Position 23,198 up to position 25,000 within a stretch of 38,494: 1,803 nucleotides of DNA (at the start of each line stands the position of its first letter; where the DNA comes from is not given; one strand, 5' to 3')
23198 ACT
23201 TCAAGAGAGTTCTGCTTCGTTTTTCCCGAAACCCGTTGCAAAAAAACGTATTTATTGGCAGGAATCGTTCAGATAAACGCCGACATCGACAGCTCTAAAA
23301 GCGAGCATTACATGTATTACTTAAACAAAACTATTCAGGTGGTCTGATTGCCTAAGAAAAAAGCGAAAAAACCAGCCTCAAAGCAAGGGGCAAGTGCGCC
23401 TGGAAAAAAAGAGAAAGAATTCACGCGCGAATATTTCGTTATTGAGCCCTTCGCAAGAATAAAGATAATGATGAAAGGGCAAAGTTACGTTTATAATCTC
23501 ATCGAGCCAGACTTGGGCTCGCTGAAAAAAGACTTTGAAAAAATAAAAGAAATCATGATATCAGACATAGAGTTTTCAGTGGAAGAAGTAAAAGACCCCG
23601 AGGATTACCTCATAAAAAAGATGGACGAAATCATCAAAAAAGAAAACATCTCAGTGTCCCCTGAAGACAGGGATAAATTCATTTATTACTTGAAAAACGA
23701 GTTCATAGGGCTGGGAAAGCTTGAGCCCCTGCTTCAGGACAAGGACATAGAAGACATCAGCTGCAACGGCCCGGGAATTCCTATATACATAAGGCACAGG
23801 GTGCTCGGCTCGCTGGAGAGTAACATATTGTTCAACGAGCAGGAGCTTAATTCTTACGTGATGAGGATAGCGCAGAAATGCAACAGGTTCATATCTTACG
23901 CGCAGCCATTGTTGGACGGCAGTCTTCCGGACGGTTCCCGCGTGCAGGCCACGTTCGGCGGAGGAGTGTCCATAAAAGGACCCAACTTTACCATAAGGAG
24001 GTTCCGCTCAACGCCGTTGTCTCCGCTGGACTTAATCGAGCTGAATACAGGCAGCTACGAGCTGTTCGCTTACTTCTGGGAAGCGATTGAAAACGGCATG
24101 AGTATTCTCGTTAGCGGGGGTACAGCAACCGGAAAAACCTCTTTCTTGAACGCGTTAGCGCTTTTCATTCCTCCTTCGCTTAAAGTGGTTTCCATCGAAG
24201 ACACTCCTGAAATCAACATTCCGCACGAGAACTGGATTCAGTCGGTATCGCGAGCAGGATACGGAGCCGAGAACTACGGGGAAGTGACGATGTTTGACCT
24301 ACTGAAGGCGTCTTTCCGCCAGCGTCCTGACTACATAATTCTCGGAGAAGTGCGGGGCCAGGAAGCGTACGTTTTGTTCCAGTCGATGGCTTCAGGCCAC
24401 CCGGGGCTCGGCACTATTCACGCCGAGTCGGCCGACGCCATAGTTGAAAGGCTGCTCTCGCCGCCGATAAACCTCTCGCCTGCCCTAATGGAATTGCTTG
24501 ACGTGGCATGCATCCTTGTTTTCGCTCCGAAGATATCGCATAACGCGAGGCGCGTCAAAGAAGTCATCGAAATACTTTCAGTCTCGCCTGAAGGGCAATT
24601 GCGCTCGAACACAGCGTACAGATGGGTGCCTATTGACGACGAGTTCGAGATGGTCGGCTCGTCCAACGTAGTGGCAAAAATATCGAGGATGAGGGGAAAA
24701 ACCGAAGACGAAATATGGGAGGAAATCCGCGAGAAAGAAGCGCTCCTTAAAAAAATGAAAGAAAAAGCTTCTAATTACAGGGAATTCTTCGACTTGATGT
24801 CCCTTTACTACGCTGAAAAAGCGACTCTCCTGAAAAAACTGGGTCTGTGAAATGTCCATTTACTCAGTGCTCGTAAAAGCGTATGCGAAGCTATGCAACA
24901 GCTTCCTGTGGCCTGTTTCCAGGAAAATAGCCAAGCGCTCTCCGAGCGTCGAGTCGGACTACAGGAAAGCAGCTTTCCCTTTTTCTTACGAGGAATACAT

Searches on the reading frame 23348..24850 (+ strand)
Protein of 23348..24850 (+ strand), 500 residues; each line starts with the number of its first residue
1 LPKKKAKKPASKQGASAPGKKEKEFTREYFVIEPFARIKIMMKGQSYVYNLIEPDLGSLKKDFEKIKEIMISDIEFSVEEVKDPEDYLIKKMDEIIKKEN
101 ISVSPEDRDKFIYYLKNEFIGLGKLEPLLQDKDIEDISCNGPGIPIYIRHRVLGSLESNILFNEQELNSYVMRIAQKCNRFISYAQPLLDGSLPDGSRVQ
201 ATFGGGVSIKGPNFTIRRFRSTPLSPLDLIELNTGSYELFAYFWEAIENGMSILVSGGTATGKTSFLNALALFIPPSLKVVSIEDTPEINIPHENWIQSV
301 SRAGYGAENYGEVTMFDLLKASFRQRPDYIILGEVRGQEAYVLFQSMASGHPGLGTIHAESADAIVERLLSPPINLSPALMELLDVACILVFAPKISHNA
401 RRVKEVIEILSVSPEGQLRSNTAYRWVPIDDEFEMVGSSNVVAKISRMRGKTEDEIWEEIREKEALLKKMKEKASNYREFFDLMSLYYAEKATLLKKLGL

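Call 3: search_protein_families(library=pfam, max_evalue=0.01, proteins=[window:23348-24850:+])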
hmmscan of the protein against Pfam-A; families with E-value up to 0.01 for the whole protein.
window:23348-24850:+ (500 aa): 2 families
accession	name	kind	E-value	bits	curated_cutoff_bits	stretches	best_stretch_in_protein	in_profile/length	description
PF00437.27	T2SSE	-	9.3e-30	103.9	24.9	1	171-371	50-257/370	Type II/IV secretion system protein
PF23989.1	PilB3_C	-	0.00087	19.8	27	1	438-496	9-68/83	PilB3-like, C-terminal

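Call 4: search_protein_families(library=ncbifam, max_evalue=0.01, proteins=[window:23348-24850:+])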
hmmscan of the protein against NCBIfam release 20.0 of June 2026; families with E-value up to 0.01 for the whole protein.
window:23348-24850:+ (500 aa): 18 families
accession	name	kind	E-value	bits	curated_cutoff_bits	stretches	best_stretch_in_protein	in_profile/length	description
NF058587.1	archaellum_moto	equivalog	2.7e-114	382.8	550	1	23-486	48-516/527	archaellum flagellar ATPase motor FlaI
NF053672.1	bindosome_BasE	exception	5.3e-52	177.2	1000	1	30-488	44-508/512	bindosome assembly system ATPase subunit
TIGR03819.1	heli_sec_ATPase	hypoth_equivalog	9.1e-46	156.6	373.15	1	111-369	41-297/340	TadA family conjugal transfer-associated ATPase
TIGR02788.1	VirB11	equivalog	3.1e-43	148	249.95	2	241-369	135-262/308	P-type DNA transfer ATPase VirB11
TIGR02782.1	TrbB_P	equivalog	2.3e-34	119.1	304.55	1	127-413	16-297/303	P-type conjugative transfer ATPase TrbB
NF010475.0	PRK13900.1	equivalog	7.4e-34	117.3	389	2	243-369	153-279/333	type IV secretion system ATPase VirB11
NF010469.0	PRK13894.1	subfamily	3.2e-29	102.3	508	1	129-411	31-309/320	conjugal transfer ATPase TrbB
NF010407.0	PRK13833.1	subfamily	9.9e-27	94.2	499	1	165-411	60-302/323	conjugal transfer protein TrbB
NF010425.0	PRK13851.1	equivalog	7.3e-25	87.5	461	1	238-362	150-273/344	type IV secretion system protein VirB11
NF041000.1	ATPase_ComGA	equivalog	1e-15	57.5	300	1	250-371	129-244/267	competence type IV pilus ATPase ComGA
TIGR01420.1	pilT_fam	subfamily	3.9e-11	42.8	319.1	1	248-370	121-240/343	PilT/PilU family type 4a pilus ATPase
TIGR02538.1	type_IV_pilB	equivalog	6.8e-11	41.5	675.65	1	241-371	306-431/564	type IV-A pilus assembly ATPase PilB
TIGR02533.1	type_II_gspE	equivalog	6.5e-10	38.3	630.25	1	253-370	246-357/486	type II secretion system ATPase GspE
NF007755.0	PRK10436.1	equivalog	1.1e-09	37.6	617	1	249-369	219-332/465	type II secretion system protein GspE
NF053534.1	T4PilAsmATPsTfpB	equivalog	8.9e-09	34.3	850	1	249-370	336-450/584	type IV pilus assembly ATPase TfpB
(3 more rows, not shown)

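Call 10: find_related_loci(query=window:23348-24850:+, collection=genome_contigs, flank=10000)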
Query window:23348-24850:+ (500 aa) in genome_contigs; peptide patterns used: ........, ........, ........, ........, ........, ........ (x = any residue, [..] = any of these).
431 stretches matched a pattern; 344 encode a relative of the query (tblastn E <= 1e-3); the best 80 are kept; 80 distinct loci.
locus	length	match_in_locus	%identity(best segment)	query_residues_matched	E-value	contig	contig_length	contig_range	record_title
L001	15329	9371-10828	46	29-498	3e-138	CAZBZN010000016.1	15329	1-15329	MAG TPA_asm: Candidatus Micrarchaeota archaeon isolate SRP141559_co1_230 genome assembly, contig: NODE_2022_length_15329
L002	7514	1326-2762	45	20-486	3e-135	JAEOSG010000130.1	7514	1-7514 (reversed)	MAG: Candidatus Baldrarchaeota archaeon isolate Yap30.bin4.67 contig_3799, whole genome shotgun sequence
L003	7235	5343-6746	47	45-496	2e-132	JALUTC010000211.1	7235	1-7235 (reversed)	MAG: archaeon isolate S146_metabat2_scaf2bin.220 S146_NODE_9288_length_7235_cov_3.193725, whole genome shotgun sequence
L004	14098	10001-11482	44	18-498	2e-131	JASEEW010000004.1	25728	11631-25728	MAG: Thermoplasmatales archaeon isolate Yes46-08 NODE_328_length_25728_cov_0.284873, whole genome shotgun sequence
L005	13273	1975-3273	47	71-500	5e-131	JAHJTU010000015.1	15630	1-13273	MAG: Nanoarchaeota archaeon isolate OS_PC_MetaG.mb.68 OS_PC_MetaG.mb.68_k141_72202, whole genome shotgun sequence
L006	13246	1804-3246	45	32-499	2e-130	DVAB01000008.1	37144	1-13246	MAG TPA_asm: Candidatus Naiadarchaeum limnaeum isolate MAG_bin1129 SRR2090159.bin1129_genomic_k141_460202, whole genome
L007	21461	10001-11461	44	16-499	1e-129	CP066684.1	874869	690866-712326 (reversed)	MAG: Candidatus Aenigmatarchaeota archaeon isolate NC_groundwater_134_Ag_S-0.1um_56_17 chromosome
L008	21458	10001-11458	45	20-490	9e-129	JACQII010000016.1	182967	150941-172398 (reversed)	MAG: Candidatus Aenigmatarchaeota archaeon isolate NC_groundwater_1121_Ag_S-0.1um_63_48 S_p1_S3_coassembly_k141_2249097,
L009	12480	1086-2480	45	35-488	2e-128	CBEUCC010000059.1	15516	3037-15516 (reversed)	MAG TPA_asm: uncultured Thermoplasmata archaeon isolate SRR19160658_concoct_66 genome assembly, contig: ERZ26800495.298,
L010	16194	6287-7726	42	29-500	5e-128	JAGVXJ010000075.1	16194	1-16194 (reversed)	Candidatus Pacearchaeota archaeon isolate RIFOXYB1_FULL_32_8.8 rifoxyb1_full_scaffold_1707, whole genome shotgun sequenc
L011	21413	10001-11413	44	31-488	3e-127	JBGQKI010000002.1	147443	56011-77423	MAG: Thermoplasmata archaeon isolate OBJ2_061818_050_65 k141_564706_length_147443_cov_25.4100, whole genome shotgun sequ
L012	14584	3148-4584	43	18-487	2e-127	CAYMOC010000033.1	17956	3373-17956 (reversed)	MAG TPA_asm: uncultured Thermoplasmatales archaeon isolate SRP332253_co1_209 genome assembly, contig: NODE_5076_length_1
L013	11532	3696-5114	43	29-488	2e-127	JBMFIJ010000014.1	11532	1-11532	MAG: Candidatus Aenigmatarchaeota archaeon isolate KM4324-20 NODE_14_length_11532_cov_4.215539, whole genome shotgun seq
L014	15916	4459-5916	44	29-500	3e-127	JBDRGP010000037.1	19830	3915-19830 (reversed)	MAG: Candidatus Woesearchaeota archaeon isolate MEGAHIT-group-1.443 k141_7864269, whole genome shotgun sequence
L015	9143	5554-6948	44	35-488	2e-126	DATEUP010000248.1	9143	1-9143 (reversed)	MAG TPA_asm: Thermoplasmatota archaeon isolate SMAG_U8344 k141_2542261, whole genome shotgun sequence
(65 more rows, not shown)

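Call 15: find_encoding_contigs(protein=window:23348-24850:+, flank=10000, max_places=6)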
Protein window:23348-24850:+ (500 aa): no gene with exactly this product is on record in the collection.

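Call 25: search_solved_structures(query=window:23348-24850:+, max_evalue=0.00001)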
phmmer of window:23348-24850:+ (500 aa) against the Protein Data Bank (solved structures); distinct sequences matched with E-value up to 0.00001: 28.
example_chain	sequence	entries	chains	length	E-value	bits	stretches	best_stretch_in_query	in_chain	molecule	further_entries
2oap_1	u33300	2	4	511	3.5e-106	359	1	25-493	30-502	Type II secretion system protein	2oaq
4ii7_A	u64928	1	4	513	2.8e-79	270.3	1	33-483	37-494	FlaI ATPase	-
4ihq_A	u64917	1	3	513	1.8e-78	267.6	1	33-483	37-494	FlaI ATPase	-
8rjf_A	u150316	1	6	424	1.2e-44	156.1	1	91-418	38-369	Pilus assembly ATPase CpaF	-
8rkd_E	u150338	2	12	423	1.2e-44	156.1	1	91-418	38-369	Pilus assembly ATPase CpaF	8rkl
9e24_A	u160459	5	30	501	1.6e-44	155.7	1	90-418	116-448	CpaF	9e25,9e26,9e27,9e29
6bge_A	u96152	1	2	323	9.8e-23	83.8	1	179-371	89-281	VirB11-like protein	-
1g6o_A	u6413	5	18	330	1e-22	83.7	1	179-371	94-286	CAG-ALPHA | virB11 homolog | Cag-alfa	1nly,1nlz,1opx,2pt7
2gza_A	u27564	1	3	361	3.1e-18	69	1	122-370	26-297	Type IV secretion system protein VirB11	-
5zfr_A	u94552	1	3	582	6.3e-10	41.6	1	226-381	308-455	Type IV pilus biogenesis ATPase PilB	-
6olj_C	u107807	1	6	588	3.5e-09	39.1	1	226-379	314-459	Type IV pilus biogenesis ATPase PilB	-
5tsg_B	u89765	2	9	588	3.5e-09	39.1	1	226-379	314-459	Type IV pilus biogenesis ATPase PilB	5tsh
3jc8_Ba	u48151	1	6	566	5.3e-09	38.5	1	217-380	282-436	Type IV-A pilus assembly ATPase PilB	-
10my_A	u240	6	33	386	1.1e-08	37.5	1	252-371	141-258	PilT/PilU family type 4a pilus ATPase | Twitching motility protein PilT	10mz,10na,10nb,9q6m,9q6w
5it5_F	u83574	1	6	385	2.5e-08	36.3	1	239-386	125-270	ATP binding motif-containing protein PilF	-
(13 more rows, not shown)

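Call 27: find_homologous_proteins(query=window:23348-24850:+, max_evalue=1e-20)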
Query window:23348-24850:+ (500 aa): 5323 proteins with E <= 1e-20 among 8000 candidates; the best 120 are listed.
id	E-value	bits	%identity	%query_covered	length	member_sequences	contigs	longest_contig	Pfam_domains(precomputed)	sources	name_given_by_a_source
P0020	0.0e+0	1113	100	100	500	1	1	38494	PF00437.27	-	-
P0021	4.6e-264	895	80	96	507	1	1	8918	PF00437.27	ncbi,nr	ncbi:type II/IV secretion system ATPase subunit [Candidatus Micrarchaeota archaeon]|nr:type II/IV se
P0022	4.1e-219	746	69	94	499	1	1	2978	PF00437.27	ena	-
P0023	3.4e-145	503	49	96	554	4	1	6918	PF23989.1,PF00437.27,PF27713.1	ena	-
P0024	2.7e-143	496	48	94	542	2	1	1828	PF23989.1,PF00437.27,PF23990.2,PF27713.1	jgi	jgi:flagellar protein FlaI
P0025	1.4e-142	494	48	94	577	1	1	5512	PF23989.1,PF00437.27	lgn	-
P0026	1.6e-142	494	47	96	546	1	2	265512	PF23989.1,PF00437.27,PF27713.1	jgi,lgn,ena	jgi:flagellar protein FlaI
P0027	2.7e-142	493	50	93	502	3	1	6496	PF23989.1,PF00437.27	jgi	-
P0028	7.3e-142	492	49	94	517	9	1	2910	PF23989.1,PF00437.27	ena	-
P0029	1.4e-141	491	46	96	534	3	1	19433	PF00437.27,PF27713.1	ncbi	-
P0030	2.1e-141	490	46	99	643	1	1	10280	PF00437.27,PF27713.1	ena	-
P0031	2.4e-141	490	48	94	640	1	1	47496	PF00437.27,PF23990.2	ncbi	-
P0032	3.8e-141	489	47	95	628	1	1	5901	PF00437.27,PF27713.1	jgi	jgi:flagellar protein FlaI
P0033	6.6e-141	488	48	95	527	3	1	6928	PF00437.27,PF27713.1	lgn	-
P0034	6.9e-141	488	47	96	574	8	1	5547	PF00437.27,PF23990.2,PF27713.1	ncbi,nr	ncbi:MAG: secretion system protein E [Candidatus Aenigmatarchaeota archaeon]|nr:MAG: secretion syste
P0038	7.1e-140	485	51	86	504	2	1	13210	PF00437.27,PF27713.1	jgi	-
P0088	1.8e-136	474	47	95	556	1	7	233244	PF00437.27,PF23990.2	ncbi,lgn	ncbi:MAG: type II/IV secretion system ATPase subunit [archaeon]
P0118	6.5e-135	469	47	94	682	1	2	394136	PF00437.27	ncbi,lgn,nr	ncbi:MAG: type II/IV secretion system ATPase subunit [Candidatus Aenigmatarchaeota archaeon]|nr:type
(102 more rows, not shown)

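Call 35: search_solved_structures(query=window:23348-24850:+, max_evalue=1e-40, show_alignments=4)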
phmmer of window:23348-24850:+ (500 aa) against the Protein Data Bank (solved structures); distinct sequences matched with E-value up to 1e-40: 6.
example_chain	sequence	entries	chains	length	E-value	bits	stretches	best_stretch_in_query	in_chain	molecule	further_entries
2oap_1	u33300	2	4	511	3.5e-106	359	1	25-493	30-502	Type II secretion system protein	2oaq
4ii7_A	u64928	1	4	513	2.8e-79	270.3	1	33-483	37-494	FlaI ATPase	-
4ihq_A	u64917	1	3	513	1.8e-78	267.6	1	33-483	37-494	FlaI ATPase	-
8rjf_A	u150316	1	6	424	1.2e-44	156.1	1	91-418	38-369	Pilus assembly ATPase CpaF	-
8rkd_E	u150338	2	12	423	1.2e-44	156.1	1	91-418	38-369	Pilus assembly ATPase CpaF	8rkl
9e24_A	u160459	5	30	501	1.6e-44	155.7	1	90-418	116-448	CpaF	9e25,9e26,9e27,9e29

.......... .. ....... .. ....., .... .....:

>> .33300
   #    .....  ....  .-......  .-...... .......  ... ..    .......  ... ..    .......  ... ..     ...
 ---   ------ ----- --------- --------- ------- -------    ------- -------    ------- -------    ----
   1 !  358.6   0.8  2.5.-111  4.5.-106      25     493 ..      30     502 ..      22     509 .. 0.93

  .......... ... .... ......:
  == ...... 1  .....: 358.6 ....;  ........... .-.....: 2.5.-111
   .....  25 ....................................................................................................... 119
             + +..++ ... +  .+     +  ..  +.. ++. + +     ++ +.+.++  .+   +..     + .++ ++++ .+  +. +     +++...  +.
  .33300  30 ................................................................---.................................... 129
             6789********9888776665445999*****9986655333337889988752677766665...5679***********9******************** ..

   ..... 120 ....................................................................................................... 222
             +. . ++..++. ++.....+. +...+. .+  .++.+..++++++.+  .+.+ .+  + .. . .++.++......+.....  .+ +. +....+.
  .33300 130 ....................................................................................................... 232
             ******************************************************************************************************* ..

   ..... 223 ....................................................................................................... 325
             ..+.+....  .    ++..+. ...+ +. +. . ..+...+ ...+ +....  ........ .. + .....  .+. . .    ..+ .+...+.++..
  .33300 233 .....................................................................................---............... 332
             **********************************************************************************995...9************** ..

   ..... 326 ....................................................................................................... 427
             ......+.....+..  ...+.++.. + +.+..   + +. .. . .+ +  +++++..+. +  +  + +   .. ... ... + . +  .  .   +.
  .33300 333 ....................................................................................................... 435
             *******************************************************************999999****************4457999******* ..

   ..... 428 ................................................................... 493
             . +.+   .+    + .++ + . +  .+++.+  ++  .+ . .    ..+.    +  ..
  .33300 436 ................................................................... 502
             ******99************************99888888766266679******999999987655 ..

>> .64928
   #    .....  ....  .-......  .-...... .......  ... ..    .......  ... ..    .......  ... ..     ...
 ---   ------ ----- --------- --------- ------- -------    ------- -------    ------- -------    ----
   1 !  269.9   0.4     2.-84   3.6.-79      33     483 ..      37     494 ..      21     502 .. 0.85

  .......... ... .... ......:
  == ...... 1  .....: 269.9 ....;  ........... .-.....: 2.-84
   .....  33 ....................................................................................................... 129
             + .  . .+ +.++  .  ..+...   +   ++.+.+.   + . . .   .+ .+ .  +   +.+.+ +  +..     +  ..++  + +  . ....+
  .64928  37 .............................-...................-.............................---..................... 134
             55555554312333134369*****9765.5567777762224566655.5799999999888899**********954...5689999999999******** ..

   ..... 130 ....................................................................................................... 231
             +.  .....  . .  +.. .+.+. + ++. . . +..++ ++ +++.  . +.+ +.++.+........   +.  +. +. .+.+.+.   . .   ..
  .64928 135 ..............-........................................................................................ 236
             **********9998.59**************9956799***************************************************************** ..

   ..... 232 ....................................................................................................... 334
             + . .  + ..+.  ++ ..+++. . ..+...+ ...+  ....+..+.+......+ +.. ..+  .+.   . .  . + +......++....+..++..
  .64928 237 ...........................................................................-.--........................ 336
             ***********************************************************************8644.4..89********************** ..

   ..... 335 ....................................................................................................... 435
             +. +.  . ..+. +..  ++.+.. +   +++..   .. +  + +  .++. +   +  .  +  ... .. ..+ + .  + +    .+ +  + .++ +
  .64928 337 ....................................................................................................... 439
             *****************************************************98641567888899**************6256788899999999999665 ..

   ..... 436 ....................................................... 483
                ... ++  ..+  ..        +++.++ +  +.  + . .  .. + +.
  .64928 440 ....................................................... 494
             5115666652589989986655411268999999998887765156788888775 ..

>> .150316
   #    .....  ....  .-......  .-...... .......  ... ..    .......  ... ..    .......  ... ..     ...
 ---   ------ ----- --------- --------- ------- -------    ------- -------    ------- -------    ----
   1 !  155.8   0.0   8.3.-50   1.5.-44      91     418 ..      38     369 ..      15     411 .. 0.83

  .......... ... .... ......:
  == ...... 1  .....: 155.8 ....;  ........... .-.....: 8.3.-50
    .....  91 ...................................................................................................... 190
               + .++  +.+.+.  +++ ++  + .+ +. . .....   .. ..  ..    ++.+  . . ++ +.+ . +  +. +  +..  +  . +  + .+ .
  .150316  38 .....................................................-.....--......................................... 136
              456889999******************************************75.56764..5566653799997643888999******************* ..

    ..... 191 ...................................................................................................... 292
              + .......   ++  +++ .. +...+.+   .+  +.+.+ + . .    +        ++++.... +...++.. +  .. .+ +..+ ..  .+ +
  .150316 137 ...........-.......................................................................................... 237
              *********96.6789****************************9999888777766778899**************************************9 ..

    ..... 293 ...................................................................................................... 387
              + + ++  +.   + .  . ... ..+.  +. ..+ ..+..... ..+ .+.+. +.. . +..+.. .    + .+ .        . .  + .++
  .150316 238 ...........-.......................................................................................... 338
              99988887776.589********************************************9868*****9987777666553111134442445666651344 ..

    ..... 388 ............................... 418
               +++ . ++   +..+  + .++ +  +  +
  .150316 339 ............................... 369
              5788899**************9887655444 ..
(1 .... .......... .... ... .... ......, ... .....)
